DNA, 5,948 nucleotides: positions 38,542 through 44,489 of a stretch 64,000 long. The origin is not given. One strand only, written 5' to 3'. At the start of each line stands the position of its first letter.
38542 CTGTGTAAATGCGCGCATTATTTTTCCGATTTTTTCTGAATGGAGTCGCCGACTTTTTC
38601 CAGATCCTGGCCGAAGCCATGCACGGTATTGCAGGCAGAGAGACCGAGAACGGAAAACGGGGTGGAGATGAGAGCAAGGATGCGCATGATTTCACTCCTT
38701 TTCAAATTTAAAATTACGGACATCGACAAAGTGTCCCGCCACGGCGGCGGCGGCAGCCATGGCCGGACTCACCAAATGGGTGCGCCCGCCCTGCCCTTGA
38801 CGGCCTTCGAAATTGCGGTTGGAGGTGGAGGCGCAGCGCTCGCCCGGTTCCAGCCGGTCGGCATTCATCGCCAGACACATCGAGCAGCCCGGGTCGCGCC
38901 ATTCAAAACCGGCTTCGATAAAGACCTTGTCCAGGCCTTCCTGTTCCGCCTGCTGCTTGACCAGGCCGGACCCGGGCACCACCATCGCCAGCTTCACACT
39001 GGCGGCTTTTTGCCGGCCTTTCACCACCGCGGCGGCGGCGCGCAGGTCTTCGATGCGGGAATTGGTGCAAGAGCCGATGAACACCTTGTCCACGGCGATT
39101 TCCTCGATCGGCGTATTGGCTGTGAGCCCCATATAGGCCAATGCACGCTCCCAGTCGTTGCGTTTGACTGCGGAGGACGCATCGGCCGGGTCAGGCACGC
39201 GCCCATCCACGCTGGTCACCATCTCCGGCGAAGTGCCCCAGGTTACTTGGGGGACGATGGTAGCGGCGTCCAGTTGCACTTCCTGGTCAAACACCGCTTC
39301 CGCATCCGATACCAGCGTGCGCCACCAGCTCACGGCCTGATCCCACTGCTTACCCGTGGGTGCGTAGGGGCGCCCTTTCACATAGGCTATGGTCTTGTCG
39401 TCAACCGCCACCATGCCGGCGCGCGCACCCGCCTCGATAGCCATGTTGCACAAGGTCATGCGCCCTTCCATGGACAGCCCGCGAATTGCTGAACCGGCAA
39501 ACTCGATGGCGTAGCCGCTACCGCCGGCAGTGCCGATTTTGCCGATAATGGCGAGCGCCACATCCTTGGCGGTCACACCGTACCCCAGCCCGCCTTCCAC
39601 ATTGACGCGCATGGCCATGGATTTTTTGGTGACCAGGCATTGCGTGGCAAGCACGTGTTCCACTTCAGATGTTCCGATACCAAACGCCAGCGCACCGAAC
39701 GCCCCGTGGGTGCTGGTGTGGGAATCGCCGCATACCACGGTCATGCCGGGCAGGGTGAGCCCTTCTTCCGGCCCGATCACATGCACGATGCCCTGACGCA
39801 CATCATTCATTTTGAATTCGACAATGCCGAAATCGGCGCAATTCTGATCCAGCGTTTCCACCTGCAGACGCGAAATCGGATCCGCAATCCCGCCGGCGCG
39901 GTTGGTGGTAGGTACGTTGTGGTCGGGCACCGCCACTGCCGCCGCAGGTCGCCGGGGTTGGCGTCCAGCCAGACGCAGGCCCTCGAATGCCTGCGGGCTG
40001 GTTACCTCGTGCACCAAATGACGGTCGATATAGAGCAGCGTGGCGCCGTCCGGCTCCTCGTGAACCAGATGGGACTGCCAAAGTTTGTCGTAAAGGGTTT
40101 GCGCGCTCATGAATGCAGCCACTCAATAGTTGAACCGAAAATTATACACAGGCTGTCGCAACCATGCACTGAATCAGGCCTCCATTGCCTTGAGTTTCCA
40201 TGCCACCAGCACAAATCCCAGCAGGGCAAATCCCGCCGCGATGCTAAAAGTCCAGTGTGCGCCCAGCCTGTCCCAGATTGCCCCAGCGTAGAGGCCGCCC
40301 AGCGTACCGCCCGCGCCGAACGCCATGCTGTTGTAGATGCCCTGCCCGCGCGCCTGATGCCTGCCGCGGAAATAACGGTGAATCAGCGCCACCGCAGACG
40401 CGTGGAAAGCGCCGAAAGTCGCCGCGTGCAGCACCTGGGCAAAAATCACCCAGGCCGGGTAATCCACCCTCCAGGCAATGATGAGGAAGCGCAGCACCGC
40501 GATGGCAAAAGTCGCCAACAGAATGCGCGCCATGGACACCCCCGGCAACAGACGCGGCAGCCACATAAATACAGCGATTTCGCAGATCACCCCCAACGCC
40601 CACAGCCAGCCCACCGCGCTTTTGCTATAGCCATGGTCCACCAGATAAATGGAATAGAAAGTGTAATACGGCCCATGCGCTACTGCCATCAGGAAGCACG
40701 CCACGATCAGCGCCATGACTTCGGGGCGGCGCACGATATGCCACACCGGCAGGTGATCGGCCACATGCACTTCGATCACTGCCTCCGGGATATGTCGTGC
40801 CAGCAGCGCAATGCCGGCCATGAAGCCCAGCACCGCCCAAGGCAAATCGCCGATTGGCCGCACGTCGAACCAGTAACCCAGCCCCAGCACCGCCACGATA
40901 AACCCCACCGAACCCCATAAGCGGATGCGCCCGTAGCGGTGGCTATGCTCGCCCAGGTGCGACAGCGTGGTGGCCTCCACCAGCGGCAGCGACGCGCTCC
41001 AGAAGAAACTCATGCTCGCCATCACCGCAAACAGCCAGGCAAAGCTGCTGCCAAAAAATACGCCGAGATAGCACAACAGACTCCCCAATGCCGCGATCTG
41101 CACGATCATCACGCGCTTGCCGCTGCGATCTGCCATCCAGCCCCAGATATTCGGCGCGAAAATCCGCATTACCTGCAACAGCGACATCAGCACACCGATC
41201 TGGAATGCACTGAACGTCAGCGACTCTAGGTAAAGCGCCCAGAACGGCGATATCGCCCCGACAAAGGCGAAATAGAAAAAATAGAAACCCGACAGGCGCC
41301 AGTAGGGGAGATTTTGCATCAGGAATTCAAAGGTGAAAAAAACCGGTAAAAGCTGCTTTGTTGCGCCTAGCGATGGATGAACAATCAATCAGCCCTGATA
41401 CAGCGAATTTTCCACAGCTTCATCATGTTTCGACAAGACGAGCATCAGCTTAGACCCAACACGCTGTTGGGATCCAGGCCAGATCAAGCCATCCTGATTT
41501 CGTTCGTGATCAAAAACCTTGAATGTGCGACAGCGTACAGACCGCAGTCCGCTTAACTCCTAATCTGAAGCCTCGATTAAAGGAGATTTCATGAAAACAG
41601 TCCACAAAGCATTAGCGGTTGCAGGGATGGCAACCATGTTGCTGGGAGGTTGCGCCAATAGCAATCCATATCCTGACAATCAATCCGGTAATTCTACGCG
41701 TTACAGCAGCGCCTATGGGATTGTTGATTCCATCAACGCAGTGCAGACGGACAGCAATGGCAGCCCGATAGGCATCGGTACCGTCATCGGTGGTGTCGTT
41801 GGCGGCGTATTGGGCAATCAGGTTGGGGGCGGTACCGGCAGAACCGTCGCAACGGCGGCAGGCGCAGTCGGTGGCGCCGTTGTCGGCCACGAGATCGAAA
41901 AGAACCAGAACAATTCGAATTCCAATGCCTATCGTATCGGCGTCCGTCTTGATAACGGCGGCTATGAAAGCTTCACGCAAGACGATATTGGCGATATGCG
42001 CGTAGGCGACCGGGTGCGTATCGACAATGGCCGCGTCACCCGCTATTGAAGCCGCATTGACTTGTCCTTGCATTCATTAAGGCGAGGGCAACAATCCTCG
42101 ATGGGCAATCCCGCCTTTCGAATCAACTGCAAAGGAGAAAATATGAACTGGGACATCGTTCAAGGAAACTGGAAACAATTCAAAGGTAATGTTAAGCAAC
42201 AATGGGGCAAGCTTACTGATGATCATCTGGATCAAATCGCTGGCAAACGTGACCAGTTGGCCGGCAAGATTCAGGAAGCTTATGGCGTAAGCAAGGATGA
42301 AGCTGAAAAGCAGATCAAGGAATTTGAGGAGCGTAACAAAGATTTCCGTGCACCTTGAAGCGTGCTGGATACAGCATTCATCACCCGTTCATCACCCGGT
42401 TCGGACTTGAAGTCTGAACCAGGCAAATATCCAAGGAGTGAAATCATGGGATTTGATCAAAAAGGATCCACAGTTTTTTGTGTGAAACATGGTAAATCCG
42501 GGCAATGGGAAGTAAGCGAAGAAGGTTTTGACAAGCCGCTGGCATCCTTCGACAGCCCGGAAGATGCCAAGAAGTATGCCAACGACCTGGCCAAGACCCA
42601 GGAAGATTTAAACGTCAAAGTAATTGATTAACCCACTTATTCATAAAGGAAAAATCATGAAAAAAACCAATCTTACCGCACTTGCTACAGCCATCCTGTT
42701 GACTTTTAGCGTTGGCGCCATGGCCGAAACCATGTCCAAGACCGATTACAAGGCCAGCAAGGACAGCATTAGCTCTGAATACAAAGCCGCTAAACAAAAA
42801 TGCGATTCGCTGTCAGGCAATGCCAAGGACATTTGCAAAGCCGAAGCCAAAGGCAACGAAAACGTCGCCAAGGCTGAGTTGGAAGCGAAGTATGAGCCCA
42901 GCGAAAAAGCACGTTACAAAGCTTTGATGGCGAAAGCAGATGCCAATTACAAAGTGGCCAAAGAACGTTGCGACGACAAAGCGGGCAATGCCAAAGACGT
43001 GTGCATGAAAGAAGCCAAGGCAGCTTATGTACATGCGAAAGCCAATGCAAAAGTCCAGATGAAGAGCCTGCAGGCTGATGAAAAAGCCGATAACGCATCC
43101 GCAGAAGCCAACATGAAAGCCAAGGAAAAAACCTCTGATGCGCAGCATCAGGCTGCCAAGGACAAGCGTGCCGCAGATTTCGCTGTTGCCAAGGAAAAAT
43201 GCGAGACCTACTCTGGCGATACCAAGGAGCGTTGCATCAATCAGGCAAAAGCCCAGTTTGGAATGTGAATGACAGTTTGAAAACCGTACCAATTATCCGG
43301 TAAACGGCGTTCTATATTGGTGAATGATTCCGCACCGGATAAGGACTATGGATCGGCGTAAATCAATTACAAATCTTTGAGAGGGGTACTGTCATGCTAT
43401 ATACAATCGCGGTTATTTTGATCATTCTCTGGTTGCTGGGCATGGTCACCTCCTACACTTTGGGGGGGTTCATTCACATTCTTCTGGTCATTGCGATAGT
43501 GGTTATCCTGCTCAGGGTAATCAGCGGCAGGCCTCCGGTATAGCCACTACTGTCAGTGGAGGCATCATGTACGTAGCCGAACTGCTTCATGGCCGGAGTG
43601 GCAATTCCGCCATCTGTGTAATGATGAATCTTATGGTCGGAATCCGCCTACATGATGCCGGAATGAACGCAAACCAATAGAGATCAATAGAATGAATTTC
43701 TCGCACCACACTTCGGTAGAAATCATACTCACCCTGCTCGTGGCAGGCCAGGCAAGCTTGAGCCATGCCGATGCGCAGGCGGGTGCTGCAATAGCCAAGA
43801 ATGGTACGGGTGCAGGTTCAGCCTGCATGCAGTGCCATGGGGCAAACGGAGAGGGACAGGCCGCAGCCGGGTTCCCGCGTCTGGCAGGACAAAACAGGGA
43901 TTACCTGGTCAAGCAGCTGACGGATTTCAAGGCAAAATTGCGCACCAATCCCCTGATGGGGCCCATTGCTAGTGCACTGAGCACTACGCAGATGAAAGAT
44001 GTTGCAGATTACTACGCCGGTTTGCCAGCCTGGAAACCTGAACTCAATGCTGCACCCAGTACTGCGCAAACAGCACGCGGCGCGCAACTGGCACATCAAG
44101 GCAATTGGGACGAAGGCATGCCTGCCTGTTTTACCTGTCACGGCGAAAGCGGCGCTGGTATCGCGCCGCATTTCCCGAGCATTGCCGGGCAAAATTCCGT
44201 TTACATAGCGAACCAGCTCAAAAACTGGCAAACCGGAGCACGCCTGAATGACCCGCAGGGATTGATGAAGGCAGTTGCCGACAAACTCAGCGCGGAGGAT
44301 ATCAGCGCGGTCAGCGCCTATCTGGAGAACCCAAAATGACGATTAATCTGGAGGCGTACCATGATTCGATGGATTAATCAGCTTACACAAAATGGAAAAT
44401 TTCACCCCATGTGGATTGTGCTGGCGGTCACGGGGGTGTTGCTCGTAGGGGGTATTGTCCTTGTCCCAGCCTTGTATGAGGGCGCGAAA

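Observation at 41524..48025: Hidden regulon: three TGTRCG-N4-CGYACA boxes each exactly 21 nt before a TAAWCT -10 element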

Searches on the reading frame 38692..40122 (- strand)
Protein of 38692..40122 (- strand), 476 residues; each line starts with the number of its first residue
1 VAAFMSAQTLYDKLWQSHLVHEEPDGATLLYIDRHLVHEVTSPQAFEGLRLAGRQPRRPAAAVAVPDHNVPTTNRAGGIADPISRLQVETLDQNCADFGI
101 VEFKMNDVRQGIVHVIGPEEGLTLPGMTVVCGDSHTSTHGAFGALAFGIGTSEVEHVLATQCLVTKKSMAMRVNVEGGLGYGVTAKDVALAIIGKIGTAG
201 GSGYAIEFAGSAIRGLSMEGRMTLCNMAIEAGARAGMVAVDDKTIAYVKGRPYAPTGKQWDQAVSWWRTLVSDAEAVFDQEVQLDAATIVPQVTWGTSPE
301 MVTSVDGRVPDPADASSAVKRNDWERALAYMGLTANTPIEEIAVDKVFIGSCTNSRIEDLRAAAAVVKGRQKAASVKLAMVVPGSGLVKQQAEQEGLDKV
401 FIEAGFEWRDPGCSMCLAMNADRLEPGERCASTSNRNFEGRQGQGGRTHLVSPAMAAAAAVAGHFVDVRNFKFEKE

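Call 33: list_cluster_members(proteins=[window:38692-40122:-, window:49715-50737:-, window:48474-49658:+, window:41591-42049:+, window:44361-45302:+])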
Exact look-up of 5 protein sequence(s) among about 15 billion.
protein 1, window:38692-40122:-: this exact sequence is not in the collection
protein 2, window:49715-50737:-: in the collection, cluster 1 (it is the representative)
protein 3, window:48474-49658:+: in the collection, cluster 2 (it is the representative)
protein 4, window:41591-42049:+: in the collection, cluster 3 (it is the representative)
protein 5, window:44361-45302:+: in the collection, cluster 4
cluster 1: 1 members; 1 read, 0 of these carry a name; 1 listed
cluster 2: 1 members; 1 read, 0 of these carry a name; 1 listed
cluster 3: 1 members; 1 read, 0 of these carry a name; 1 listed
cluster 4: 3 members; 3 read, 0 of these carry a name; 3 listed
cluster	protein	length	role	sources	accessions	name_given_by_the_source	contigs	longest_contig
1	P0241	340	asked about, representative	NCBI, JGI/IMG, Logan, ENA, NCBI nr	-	-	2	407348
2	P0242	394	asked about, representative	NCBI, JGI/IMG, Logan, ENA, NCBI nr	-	-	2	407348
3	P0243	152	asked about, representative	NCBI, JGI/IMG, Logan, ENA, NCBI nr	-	-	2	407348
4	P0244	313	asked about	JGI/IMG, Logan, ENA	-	-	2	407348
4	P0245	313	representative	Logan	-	-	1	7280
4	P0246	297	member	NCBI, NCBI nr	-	-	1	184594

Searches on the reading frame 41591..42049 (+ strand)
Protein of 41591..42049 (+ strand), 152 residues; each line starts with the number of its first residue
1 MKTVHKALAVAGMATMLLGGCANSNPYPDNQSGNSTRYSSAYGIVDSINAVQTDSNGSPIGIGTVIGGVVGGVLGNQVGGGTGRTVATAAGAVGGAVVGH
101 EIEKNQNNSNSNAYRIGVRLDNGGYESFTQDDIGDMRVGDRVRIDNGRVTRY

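Call 6: search_protein_families(library=pfam, proteins=[window:41591-42049:+], max_evalue=0.01)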
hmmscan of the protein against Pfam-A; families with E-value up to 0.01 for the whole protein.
window:41591-42049:+ (152 aa): 3 families
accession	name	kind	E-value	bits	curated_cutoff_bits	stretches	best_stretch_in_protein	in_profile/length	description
PF05433.20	Rick_17kDa_Anti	-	4.1e-12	46.2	24.2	1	62-103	1-43/43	Glycine zipper 2TM domain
PF13488.11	Gly-zipper_Omp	-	9.5e-08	32.3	25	1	62-106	1-46/46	Glycine zipper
PF13441.11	Gly-zipper_YMGG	-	0.0082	16.3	28.9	0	62-100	5-44/45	YMGG-like Gly-zipper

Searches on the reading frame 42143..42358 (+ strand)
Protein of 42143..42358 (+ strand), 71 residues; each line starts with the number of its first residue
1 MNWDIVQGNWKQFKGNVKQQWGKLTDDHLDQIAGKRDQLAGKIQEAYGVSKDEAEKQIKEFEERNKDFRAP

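Call 6: search_protein_families(library=pfam, proteins=[window:42143-42358:+], max_evalue=0.01)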
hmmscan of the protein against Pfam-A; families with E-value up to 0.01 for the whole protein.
window:42143-42358:+ (71 aa): 2 families
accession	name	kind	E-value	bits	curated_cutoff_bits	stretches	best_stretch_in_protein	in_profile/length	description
PF05532.17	CsbD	-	5.1e-21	74.7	40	1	4-56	1-53/53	CsbD-like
PF07464.16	ApoLp-III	-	0.003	18.1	36.3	1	10-70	4-65/146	Apolipophorin-III precursor (apoLp-III)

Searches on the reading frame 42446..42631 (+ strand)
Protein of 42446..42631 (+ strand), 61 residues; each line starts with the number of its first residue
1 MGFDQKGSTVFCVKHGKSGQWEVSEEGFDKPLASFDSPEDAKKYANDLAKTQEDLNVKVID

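Call 6: search_protein_families(library=pfam, proteins=[window:42446-42631:+], max_evalue=0.01)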
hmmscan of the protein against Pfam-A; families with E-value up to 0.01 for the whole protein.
window:42446-42631:+ (61 aa): 1 family
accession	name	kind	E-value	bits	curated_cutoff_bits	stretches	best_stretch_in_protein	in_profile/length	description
PF09954.14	DUF2188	-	0.00022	21.8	22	1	14-52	5-42/62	Uncharacterized protein conserved in bacteria (DUF2188)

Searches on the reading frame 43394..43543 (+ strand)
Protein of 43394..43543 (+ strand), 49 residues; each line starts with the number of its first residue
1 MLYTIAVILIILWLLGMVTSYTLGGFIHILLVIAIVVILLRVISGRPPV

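Call 6: search_protein_families(library=pfam, proteins=[window:43394-43543:+], max_evalue=0.01)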
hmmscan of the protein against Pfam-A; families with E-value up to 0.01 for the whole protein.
window:43394-43543:+ (49 aa): 1 family
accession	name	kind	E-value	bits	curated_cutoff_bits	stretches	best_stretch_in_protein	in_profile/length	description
PF18919.5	DUF5670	-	2e-15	57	23.5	1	1-44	1-43/43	Family of unknown function (DUF5670)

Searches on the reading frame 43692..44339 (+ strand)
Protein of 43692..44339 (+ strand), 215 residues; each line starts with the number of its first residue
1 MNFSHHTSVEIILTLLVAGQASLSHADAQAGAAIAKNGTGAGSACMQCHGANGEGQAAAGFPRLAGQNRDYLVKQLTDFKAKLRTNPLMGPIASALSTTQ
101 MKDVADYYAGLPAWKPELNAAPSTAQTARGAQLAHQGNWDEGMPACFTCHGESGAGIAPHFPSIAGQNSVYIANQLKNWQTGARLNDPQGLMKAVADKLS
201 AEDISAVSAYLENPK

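Call 6: search_protein_families(library=pfam, proteins=[window:43692-44339:+], max_evalue=0.01)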
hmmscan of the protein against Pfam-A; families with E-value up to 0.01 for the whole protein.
window:43692-44339:+ (215 aa): 2 families
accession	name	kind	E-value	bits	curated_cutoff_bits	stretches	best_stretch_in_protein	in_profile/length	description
PF00034.26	Cytochrom_C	-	1.2e-15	59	21.3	2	129-213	3-88/90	Cytochrome c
PF13442.11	Cytochrome_CBB3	-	3.5e-12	46.9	27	2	145-211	13-68/68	Cytochrome C oxidase, cbb3-type, subunit III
